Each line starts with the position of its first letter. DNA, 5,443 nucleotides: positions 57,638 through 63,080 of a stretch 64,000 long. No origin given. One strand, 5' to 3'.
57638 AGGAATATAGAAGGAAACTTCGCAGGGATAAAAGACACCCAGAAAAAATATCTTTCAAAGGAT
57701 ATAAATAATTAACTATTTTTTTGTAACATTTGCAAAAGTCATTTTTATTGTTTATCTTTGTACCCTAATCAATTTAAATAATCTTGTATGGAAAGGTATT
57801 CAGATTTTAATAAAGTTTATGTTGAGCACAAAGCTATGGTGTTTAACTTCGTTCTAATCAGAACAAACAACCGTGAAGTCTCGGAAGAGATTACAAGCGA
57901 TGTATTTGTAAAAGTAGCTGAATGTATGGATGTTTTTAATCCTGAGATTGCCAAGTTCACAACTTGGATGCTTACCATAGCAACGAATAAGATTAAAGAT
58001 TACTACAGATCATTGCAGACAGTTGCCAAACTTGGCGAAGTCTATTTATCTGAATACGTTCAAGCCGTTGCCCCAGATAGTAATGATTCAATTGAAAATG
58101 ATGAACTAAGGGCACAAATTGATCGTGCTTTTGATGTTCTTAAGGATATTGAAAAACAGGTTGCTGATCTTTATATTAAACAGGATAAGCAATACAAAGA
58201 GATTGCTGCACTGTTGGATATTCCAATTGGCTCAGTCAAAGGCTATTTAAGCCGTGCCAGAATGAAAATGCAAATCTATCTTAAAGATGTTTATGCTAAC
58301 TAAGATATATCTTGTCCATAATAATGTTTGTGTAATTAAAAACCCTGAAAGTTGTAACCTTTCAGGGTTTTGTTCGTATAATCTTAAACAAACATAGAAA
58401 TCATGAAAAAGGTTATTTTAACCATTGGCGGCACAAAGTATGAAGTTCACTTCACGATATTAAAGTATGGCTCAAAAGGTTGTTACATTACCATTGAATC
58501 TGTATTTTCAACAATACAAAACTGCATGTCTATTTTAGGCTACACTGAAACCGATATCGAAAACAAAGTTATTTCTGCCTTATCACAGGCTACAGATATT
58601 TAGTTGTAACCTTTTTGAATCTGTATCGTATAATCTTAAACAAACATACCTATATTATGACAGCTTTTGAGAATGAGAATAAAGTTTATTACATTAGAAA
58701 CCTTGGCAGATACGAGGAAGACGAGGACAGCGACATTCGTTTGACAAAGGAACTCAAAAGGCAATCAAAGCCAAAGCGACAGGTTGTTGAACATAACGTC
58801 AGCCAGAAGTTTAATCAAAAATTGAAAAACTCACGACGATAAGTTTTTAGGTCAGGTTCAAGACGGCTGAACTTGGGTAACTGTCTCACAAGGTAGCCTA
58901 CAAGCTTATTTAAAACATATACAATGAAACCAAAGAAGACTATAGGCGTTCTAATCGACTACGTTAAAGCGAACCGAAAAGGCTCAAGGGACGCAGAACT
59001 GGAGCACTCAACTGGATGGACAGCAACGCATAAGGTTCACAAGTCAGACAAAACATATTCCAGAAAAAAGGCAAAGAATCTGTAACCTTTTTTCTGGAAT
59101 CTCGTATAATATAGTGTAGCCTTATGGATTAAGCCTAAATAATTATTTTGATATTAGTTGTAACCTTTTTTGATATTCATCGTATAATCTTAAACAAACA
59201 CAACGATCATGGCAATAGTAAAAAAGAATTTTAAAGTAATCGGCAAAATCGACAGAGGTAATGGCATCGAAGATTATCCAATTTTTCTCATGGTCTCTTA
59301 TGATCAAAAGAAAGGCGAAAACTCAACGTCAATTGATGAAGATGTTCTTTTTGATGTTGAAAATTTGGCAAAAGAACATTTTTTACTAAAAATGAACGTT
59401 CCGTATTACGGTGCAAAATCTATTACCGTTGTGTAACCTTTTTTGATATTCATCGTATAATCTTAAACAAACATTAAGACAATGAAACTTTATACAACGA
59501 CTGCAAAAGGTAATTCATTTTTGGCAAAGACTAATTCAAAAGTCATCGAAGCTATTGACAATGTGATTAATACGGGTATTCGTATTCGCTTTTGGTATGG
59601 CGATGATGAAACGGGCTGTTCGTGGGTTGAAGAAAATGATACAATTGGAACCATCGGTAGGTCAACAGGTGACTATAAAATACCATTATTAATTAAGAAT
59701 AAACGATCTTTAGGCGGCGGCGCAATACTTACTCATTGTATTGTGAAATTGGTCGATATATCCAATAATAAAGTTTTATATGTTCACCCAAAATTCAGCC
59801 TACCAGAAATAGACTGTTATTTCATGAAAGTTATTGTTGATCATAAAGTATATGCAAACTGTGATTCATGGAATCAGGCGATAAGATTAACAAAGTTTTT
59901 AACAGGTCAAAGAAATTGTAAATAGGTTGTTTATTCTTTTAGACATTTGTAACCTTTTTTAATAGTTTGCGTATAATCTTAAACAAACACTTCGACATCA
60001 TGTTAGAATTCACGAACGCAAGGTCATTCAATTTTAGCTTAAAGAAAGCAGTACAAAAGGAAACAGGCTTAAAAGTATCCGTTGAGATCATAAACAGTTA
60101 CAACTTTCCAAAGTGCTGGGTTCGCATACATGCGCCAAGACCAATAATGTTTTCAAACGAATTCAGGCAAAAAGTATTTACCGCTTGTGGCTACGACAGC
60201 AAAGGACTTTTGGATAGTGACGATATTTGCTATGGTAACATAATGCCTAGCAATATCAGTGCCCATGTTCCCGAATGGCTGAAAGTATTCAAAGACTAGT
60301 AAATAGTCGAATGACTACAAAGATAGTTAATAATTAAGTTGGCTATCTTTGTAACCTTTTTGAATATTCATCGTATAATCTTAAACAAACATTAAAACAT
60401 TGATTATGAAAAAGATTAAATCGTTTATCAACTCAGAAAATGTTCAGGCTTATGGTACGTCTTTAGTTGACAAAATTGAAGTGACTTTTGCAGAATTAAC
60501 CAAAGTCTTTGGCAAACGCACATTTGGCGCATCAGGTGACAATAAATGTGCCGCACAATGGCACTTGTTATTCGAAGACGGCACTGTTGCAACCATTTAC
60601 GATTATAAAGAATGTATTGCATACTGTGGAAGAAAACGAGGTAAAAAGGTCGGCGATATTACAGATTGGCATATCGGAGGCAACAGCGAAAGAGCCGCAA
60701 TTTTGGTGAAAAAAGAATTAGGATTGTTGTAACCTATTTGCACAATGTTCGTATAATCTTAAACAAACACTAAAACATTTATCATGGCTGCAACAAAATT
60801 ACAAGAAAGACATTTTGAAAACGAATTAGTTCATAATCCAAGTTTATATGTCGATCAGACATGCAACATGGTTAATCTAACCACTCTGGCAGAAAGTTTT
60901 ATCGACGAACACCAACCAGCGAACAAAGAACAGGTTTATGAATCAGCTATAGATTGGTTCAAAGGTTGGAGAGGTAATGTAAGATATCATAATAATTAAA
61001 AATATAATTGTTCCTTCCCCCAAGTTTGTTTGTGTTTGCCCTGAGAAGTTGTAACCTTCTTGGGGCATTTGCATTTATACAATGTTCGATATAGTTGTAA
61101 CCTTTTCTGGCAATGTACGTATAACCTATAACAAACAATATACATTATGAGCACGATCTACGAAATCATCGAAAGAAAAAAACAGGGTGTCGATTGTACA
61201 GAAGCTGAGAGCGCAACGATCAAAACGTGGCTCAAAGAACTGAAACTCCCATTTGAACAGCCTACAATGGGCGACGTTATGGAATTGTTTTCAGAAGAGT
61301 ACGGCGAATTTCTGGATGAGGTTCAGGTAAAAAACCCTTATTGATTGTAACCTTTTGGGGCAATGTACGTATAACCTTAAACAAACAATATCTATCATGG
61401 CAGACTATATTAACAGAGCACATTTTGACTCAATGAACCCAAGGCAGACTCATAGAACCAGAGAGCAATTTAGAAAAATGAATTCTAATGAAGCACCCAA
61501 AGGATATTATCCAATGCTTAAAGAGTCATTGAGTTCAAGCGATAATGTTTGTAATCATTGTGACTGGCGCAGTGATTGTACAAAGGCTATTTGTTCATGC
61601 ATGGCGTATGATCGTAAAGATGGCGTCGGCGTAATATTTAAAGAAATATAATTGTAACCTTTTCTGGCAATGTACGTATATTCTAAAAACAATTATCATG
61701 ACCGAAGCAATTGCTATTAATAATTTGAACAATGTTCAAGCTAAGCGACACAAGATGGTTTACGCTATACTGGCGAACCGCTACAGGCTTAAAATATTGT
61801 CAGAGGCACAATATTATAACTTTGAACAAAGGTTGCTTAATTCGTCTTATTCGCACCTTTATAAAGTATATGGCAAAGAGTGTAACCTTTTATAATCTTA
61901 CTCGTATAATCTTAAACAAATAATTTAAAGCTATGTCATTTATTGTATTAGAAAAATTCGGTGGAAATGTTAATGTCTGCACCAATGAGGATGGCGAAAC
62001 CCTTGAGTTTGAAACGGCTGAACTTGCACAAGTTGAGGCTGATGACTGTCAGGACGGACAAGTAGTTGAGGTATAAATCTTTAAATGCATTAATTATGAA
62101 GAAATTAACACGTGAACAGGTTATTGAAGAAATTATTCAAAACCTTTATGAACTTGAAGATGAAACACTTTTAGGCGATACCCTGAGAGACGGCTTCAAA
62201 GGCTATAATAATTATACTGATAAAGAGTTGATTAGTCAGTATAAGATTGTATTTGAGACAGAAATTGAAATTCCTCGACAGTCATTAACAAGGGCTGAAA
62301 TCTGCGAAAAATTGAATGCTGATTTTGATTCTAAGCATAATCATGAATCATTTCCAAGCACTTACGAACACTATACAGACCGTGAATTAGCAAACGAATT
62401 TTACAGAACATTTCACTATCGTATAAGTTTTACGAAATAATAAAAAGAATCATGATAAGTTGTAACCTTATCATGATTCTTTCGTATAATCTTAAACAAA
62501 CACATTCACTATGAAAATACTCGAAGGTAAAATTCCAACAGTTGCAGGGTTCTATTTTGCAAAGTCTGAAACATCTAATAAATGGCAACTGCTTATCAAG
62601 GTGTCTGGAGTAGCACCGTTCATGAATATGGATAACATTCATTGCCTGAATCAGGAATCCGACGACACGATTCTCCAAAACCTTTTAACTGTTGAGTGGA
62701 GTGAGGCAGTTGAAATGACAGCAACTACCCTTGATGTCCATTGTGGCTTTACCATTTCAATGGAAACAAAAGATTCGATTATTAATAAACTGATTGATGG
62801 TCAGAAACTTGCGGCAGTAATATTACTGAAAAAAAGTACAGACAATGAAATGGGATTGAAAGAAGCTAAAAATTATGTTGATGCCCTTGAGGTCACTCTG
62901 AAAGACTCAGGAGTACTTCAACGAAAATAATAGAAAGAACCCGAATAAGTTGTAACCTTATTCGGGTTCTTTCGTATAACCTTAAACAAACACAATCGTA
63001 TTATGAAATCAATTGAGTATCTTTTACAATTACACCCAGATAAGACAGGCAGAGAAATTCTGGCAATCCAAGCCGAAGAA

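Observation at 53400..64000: Phage ECF-sigma cascade: two ECF sigma genes inside an array of about 22 ECF-type promoters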

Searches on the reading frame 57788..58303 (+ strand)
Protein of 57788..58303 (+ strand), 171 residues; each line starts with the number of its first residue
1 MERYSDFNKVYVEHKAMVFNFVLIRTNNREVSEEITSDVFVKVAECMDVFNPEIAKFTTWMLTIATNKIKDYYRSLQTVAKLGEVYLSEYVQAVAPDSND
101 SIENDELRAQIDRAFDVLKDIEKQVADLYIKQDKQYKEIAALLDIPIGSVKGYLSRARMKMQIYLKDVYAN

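Call 4: search_protein_families(library=pfam, proteins=[window:57788-58303:+], max_evalue=0.1)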
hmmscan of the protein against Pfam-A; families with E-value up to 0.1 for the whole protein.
window:57788-58303:+ (171 aa): 6 families
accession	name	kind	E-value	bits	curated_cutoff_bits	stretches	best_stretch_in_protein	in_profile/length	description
PF04542.20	Sigma70_r2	-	1.6e-12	47.5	24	1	11-77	2-69/71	Sigma-70 region 2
PF08281.18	Sigma70_r4_2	-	1e-07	31.9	25.7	1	110-161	3-54/54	Sigma-70, region 4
PF04545.22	Sigma70_r4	-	2.1e-05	24.4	24.1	1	114-161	1-48/50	Sigma-70, region 4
PF00196.25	GerE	-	0.0091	16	23.5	1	122-163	7-47/57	Bacterial regulatory proteins, luxR family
PF08822.17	DUF1804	-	0.024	15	29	0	120-158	6-44/164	Protein of unknown function (DUF1804)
PF05816.16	TelA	-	0.031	13.8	30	1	61-132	119-193/332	Toxic anion resistance protein (TelA)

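Call 18: search_protein_families(library=phrogs, proteins=[window:57788-58303:+], max_evalue=0.001)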
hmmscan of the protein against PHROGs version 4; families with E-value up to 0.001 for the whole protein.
window:57788-58303:+ (171 aa): 3 families
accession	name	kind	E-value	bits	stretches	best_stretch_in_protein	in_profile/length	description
phrog_1740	-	transcription regulation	1.6e-25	90.7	1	2-168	53-219/567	RNA polymerase sigma factor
phrog_1190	-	transcription regulation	4.4e-10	40.6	1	78-166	75-160/167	RNA polymerase sigma factor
phrog_351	-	transcription regulation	2.9e-05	23.8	1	94-164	653-725/928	RNA polymerase sigma factor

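Call 19: search_protein_families(library=ncbifam, proteins=[window:57788-58303:+], max_evalue=0.01)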
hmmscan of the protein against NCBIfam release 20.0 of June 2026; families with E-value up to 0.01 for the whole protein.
window:57788-58303:+ (171 aa): 90 families (the best 25 are shown)
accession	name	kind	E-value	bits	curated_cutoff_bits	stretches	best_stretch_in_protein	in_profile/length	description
TIGR02937.1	sigma70-ECF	superfamily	3.1e-25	88.7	42.9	1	6-164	2-164/165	sigma-70 family RNA polymerase sigma factor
TIGR02985.1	Sig70_bacteroi1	subfamily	4.9e-23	82.1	126.4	1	6-163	2-160/162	RNA polymerase sigma-70 factor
NF009166.1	PRK12513.1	equivalog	3e-21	76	206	1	6-166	23-187/193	RNA polymerase sigma factor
TIGR02952.1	Sig70_famx2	equivalog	2.8e-18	66.4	206.45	1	7-160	13-165/170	ECF subfamily RNA polymerase sigma factor, BldN family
TIGR02950.1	SigM_subfam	subfamily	2.8e-17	63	147.95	1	8-163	3-156/159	RNA polymerase sigma factor, SigM family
NF009171.0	PRK12518.1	equivalog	2.4e-16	60.1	208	1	6-166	28-185/191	RNA polymerase sigma factor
NF007228.0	PRK09646.1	subfamily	4.3e-16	59.1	226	1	6-155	31-180/194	ECF RNA polymerase sigma factor SigK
NF007216.0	PRK09638.1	equivalog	6.1e-16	58.7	194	1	7-157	20-166/180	RNA polymerase sigma factor SigY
NF058625.1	sigma_PG0214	equivalog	2.8e-15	56.4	130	1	1-166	1-162/170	GFO_1088 family ECF-type sigma factor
NF009172.0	PRK12519.1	subfamily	3.3e-14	52.9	222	1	9-168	33-192/194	RNA polymerase sigma factor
NF009168.0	PRK12515.1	subfamily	1.3e-13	50.9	236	1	8-166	25-180/189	RNA polymerase sigma factor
NF007215.0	PRK09637.1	equivalog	3.2e-13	50.1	212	1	8-166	4-155/181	RNA polymerase sigma factor SigZ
NF008894.0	PRK11924.3-1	equivalog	3.8e-13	49.9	258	1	10-164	27-180/188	RNA polymerase sigma factor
NF009174.0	PRK12522.1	equivalog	4.5e-13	49.6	217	1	11-167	9-169/175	RNA polymerase sigma factor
NF004113.0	PRK05602.1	equivalog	5.6e-13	49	208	1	28-167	68-203/211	RNA polymerase sigma factor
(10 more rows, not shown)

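Call 20: find_related_loci(query=window:57788-58303:+, collection=viral_contigs, flank=10000)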
Query window:57788-58303:+ (171 aa) in viral_contigs; peptide patterns used: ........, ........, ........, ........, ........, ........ (x = any residue, [..] = any of these).
10 stretches matched a pattern; 1 encode a relative of the query (tblastn E <= 1e-3); 1 distinct loci.
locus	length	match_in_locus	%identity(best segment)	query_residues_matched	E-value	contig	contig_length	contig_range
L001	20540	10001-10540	63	1-171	3e-71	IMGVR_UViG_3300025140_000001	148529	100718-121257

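Call 41: find_homologous_proteins(query=window:57788-58303:+, max_evalue=1e-10)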
Query window:57788-58303:+ (171 aa): 44 proteins with E <= 1e-10 among 112 candidates. Only proteins of 94 to 300 residues were searched: fused or split forms outside these lengths cannot appear, so this answer is no evidence that the protein stands alone or is whole; find_related_loci, which searches DNA, has no such limit.
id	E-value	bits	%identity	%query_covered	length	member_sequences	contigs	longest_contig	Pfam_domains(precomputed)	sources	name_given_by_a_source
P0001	2.6e-104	364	100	100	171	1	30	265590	PF04545.23,PF04542.21,PF08281.19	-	-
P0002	6.0e-80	285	79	99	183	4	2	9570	PF04542.21,PF08281.19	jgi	jgi:RNA polymerase sigma-70 factor (ECF subfamily)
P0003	3.8e-60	220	63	100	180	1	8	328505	PF04542.21,PF08281.19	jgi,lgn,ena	-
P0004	2.4e-48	182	100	51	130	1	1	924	PF04542.21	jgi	-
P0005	3.6e-15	74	30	94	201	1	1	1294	PF07638.18,PF04545.23,PF04542.21,PF08281.19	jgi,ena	-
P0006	1.3e-14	73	33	92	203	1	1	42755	PF04545.23,PF04542.21,PF08281.19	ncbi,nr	ncbi:MAG: sigma-70 family RNA polymerase sigma factor [Armatimonadetes bacterium]|nr:sigma-70 family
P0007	1.4e-14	73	32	95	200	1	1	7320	PF04545.23,PF04542.21,PF08281.19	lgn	-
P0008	3.4e-14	71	34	96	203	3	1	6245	PF07638.18,PF04545.23,PF04542.21,PF08281.19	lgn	-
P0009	4.0e-14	71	32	92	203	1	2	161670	PF04545.23,PF04542.21,PF08281.19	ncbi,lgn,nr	ncbi:MAG: RNA polymerase sigma factor [Armatimonadota bacterium]|nr:RNA polymerase sigma factor [Arm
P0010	4.9e-14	71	29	95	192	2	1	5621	PF04545.23,PF04542.21,PF08281.19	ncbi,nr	ncbi:MAG: sigma-70 family RNA polymerase sigma factor [Armatimonadetes bacterium]|nr:sigma-70 family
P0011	6.4e-14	70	31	86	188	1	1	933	PF04545.23,PF04542.21,PF08281.19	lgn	-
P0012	7.2e-14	70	31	97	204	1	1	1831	PF04545.23,PF04542.21,PF08281.19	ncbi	-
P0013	8.1e-14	70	34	87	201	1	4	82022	PF07638.18,PF04545.23,PF04542.21,PF08281.19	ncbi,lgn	-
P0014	8.6e-14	70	32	94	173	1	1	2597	PF04545.23,PF04542.21,PF08281.19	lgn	-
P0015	8.7e-14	70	29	94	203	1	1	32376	PF04545.23,PF04542.21,PF08281.19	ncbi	ncbi:MAG: RNA polymerase sigma factor [Armatimonadota bacterium]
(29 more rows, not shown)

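Call 42: find_encoding_contigs(protein=P0002, flank=10000, max_places=2)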
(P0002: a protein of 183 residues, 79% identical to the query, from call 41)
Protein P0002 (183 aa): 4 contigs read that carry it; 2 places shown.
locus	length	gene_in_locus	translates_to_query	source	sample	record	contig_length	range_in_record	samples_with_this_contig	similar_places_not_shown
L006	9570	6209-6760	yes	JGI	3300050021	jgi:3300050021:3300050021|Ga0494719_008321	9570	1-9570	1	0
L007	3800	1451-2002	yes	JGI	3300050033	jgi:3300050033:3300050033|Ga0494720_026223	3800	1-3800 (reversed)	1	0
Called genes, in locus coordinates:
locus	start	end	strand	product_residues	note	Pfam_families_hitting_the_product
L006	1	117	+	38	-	?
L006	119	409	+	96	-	-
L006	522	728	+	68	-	-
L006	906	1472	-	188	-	-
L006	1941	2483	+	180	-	PF04542:Sigma70_r2, PF08281:Sigma70_r4_2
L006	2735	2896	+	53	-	-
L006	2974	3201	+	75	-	-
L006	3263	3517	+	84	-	-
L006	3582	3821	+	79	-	-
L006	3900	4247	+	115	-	-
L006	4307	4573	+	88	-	-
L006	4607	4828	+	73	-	-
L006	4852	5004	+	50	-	-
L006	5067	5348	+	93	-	-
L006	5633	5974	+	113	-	-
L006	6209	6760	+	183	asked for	PF04542:Sigma70_r2, PF08281:Sigma70_r4_2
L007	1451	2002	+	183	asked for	PF04542:Sigma70_r2, PF08281:Sigma70_r4_2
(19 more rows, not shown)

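Call 49: search_dna_similar(query=window:57788-58303:+, collection=phages, mode=protein, max_evalue=0.001, max_rows=25)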
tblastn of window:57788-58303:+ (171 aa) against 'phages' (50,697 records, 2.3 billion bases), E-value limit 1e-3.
Records with a match: 31; places in all: 31; records where one place covers at least 80% of the query: 30.
Best place of each record, by identity: <60% 31.
By first word of the organism name: uncultured 17; Bacteriophage 10; Microcystis 1; Bohxovirus 1; Salmonella 1; phage 1.
By host as written in the record: - 29; Microcystis sp. SG03 1; Salmonella enterica subsp. enterica serovar Kentucky 1.
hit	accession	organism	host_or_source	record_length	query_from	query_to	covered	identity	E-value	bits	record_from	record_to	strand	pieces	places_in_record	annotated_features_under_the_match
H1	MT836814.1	Bacteriophage sp.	human fecal samples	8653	7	166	94%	29.8%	1e-13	73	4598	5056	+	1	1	record has no annotation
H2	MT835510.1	Bacteriophage sp.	human fecal samples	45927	7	166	94%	28.6%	6e-12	68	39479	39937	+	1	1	record has no annotation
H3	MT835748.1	Bacteriophage sp.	human fecal samples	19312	6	167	95%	28.2%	1e-7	56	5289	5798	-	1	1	record has no annotation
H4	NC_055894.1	uncultured phage cr6_1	human feces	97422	7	162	91%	28.7%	3e-5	49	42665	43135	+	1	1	RNA polymerase sigma factor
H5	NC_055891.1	uncultured phage cr60_1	human feces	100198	3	171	99%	26.3%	3e-6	52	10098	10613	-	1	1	RNA polymerase sigma-W factor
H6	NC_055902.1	uncultured phage cr131_1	Rhesus macaque feces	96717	7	161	91%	28.3%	3e-9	61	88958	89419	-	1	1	RNA polymerase sigma-W factor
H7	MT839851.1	Bacteriophage sp.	human fecal samples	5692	7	165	93%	27.0%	7e-9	59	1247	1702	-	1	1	record has no annotation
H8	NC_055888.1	uncultured phage cr52_1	human feces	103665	5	167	95%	26.3%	2e-4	46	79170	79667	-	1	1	RNA polymerase sigma-W factor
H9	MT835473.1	Bacteriophage sp.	human fecal samples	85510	7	162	91%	27.4%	2e-5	49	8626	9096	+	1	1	record has no annotation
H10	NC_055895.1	uncultured phage cr7_1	human feces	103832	7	166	94%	26.7%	1e-8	59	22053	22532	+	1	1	RNA polymerase sigma-W factor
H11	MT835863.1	Bacteriophage sp.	human fecal samples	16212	5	171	98%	25.4%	1e-5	50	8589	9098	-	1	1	record has no annotation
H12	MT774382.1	uncultured phage cr10_1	human feces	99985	7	171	96%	25.1%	3e-6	52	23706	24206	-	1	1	RNA polymerase sigma-W factor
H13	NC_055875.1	uncultured phage cr10_1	human feces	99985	7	171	96%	25.1%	3e-6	52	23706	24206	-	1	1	RNA polymerase sigma factor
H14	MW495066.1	Microcystis phage MaAM05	Microcystis sp. SG03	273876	34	168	79%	30.5%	1e-6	53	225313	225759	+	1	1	sigE: ECF RNA polymerase sigma factor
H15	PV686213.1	Bohxovirus sp. 'endotrachealis'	endotracheal aspirate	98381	5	162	92%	25.8%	5e-6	51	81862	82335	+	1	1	hypothetical protein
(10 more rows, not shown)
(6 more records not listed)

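Call 104: search_solved_structures(query=window:57788-58303:+, max_evalue=0.00001)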
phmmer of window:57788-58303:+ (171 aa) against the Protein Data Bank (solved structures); distinct sequences matched with E-value up to 0.00001: 6.
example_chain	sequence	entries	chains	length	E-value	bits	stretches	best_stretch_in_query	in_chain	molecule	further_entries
6dxo_A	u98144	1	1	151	7.9e-08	35.9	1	6-82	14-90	RNA polymerase ECF-subfamily sigma factor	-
1or7_A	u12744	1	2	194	8.2e-08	35.9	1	7-160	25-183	RNA polymerase sigma-E factor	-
6jbq_F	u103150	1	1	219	1.2e-07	35.3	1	7-160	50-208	ECF RNA polymerase sigma-E factor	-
5wuq_A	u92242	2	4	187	2.8e-07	34.1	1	15-167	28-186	ECF RNA polymerase sigma factor SigW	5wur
2q1z_A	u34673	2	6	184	5.5e-07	33.2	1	17-158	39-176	RpoE, ECF SigE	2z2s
4cxf_A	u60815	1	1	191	8.6e-06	29.3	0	33-165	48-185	RNA POLYMERASE SIGMA FACTOR CNRH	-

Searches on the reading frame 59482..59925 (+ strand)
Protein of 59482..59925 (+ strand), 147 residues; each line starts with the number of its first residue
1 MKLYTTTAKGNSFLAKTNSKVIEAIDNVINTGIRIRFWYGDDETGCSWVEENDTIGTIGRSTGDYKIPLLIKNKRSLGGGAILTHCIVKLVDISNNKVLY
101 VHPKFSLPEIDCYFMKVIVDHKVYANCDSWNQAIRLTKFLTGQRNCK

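Call 4: search_protein_families(library=pfam, proteins=[window:59482-59925:+], max_evalue=0.1)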
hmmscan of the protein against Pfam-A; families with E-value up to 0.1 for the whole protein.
window:59482-59925:+ (147 aa): 0 families

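Call 18: search_protein_families(library=phrogs, proteins=[window:59482-59925:+], max_evalue=0.001)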
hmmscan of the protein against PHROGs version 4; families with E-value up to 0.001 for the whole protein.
window:59482-59925:+ (147 aa): 2 families
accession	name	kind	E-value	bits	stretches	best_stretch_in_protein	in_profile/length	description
phrog_17487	-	unknown function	9.6e-28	98.3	1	13-108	4-99/147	-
phrog_6769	-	unknown function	1.5e-07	32.4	1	25-114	9-93/132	-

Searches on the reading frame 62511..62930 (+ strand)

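Call 4: search_protein_families(library=pfam, proteins=[window:62511-62930:+], max_evalue=0.1)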
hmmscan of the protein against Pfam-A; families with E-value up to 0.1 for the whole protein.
window:62511-62930:+ (139 aa): 2 families
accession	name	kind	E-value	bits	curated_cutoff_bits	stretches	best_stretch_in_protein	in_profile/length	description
PF00542.24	Ribosomal_L12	-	0.0078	17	25.9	1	95-132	8-43/67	Ribosomal protein L7/L12 C-terminal domain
PF15942.10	DUF4751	-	0.079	13.4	25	0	7-68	22-82/121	Domain of unknown function (DUF4751)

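Call 18: search_protein_families(library=phrogs, proteins=[window:62511-62930:+], max_evalue=0.001)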
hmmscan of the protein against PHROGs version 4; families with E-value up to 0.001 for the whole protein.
window:62511-62930:+ (139 aa): 0 families
